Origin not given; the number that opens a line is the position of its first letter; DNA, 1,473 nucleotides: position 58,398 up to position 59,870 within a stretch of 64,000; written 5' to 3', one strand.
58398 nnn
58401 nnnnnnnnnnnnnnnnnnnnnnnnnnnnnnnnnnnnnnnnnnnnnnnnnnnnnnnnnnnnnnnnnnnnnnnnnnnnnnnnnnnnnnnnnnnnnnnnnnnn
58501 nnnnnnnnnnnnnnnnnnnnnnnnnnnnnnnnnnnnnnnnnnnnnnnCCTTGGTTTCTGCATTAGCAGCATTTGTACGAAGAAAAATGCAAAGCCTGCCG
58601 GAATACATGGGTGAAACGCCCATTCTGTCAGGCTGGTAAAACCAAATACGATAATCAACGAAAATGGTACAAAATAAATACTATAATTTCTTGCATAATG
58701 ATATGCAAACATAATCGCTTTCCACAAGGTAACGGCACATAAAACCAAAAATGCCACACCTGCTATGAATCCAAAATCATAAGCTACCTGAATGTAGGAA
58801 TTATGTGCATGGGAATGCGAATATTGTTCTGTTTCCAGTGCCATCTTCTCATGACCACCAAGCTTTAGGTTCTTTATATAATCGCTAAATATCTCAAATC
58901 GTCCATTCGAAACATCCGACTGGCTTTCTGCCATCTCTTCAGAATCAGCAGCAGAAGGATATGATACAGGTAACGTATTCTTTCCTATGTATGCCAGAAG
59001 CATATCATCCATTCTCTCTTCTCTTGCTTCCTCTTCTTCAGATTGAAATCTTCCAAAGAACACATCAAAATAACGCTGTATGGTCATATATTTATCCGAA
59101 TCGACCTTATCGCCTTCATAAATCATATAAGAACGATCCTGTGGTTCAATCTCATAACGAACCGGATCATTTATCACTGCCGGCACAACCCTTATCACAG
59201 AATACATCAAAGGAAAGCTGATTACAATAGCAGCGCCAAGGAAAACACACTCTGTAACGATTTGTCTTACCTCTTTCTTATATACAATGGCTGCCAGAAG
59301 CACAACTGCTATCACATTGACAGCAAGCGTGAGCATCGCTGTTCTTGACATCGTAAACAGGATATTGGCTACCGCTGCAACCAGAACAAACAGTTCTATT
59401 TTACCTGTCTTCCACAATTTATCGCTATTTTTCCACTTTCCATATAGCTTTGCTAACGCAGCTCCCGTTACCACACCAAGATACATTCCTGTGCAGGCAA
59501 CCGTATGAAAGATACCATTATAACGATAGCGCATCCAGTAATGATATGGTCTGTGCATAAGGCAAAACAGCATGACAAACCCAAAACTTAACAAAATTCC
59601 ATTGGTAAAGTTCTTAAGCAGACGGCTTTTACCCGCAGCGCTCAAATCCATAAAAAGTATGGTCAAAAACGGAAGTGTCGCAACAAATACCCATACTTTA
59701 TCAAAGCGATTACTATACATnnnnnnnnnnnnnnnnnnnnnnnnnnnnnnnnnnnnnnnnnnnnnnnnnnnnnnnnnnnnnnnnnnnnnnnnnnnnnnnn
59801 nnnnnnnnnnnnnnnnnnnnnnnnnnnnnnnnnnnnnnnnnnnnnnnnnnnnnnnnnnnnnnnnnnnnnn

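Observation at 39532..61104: Candidate Pgl-like general glycosylation system in a Gram-positive, headed by a double-size ligase/O-OTase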

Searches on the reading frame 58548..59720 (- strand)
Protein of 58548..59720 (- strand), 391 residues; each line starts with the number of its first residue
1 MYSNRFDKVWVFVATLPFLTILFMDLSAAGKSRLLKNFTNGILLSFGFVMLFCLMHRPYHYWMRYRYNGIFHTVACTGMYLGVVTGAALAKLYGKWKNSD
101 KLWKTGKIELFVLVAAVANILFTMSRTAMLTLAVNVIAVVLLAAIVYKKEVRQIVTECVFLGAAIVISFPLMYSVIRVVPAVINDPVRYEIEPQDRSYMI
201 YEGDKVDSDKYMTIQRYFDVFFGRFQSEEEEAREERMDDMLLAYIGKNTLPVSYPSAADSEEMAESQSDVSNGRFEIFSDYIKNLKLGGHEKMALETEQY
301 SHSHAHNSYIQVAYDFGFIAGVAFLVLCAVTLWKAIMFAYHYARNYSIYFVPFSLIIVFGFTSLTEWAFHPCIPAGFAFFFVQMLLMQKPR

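Call 67: search_solved_structures(query=A3, max_evalue=10, show_alignments=3)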
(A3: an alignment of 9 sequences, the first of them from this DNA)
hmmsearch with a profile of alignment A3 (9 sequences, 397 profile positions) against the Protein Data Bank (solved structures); distinct sequences matched with E-value up to 10: 47.
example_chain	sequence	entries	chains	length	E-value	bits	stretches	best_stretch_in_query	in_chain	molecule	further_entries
5xl1_C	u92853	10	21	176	0.041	16.3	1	208-285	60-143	Hemagglutinin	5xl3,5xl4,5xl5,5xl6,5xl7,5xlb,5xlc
3eyj_B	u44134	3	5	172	0.17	14.3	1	209-285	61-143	Hemagglutinin HA2 chain | Hemagglutinin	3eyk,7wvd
8gv6_B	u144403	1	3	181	0.17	14.2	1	209-285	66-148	Hemagglutinin H14-HA2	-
6v48_B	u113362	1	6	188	0.19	14.1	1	209-285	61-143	Hemagglutinin HA2 chain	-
6v44_B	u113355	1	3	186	0.22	13.8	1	209-285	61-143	Hemagglutinin HA2 chain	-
5xl8_A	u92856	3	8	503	0.3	13.4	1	208-285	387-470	Hemagglutinin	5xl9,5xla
6wf0_B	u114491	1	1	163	0.95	11.8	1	209-285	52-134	Hemagglutinin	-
6bkp_B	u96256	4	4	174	1.1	11.6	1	209-285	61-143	Hemagglutinin | Hemagglutinin HA2 chain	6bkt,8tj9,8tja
6aop_B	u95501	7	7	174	1.1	11.6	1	209-285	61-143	Hemagglutinin HA2 chain | Hemagglutinin HA2chain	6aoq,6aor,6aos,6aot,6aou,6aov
4o5i_B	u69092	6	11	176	1.1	11.6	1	209-285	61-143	Hemagglutinin HA2 chain | Hemagglutinin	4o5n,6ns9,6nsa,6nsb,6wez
6nsc_B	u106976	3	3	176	1.1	11.5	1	209-285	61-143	Hemagglutinin HA2 chain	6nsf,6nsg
7u8l_B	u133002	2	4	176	1.1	11.5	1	209-285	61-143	Hemagglutinin HA2 subunit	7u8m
7u8j_B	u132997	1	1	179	1.2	11.5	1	209-285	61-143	Hemagglutinin HA2 subunit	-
9b7i_a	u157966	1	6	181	1.2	11.4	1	209-285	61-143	Hemagglutinin HA2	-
5xl2_A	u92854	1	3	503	1.2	11.4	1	209-285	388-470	Hemagglutinin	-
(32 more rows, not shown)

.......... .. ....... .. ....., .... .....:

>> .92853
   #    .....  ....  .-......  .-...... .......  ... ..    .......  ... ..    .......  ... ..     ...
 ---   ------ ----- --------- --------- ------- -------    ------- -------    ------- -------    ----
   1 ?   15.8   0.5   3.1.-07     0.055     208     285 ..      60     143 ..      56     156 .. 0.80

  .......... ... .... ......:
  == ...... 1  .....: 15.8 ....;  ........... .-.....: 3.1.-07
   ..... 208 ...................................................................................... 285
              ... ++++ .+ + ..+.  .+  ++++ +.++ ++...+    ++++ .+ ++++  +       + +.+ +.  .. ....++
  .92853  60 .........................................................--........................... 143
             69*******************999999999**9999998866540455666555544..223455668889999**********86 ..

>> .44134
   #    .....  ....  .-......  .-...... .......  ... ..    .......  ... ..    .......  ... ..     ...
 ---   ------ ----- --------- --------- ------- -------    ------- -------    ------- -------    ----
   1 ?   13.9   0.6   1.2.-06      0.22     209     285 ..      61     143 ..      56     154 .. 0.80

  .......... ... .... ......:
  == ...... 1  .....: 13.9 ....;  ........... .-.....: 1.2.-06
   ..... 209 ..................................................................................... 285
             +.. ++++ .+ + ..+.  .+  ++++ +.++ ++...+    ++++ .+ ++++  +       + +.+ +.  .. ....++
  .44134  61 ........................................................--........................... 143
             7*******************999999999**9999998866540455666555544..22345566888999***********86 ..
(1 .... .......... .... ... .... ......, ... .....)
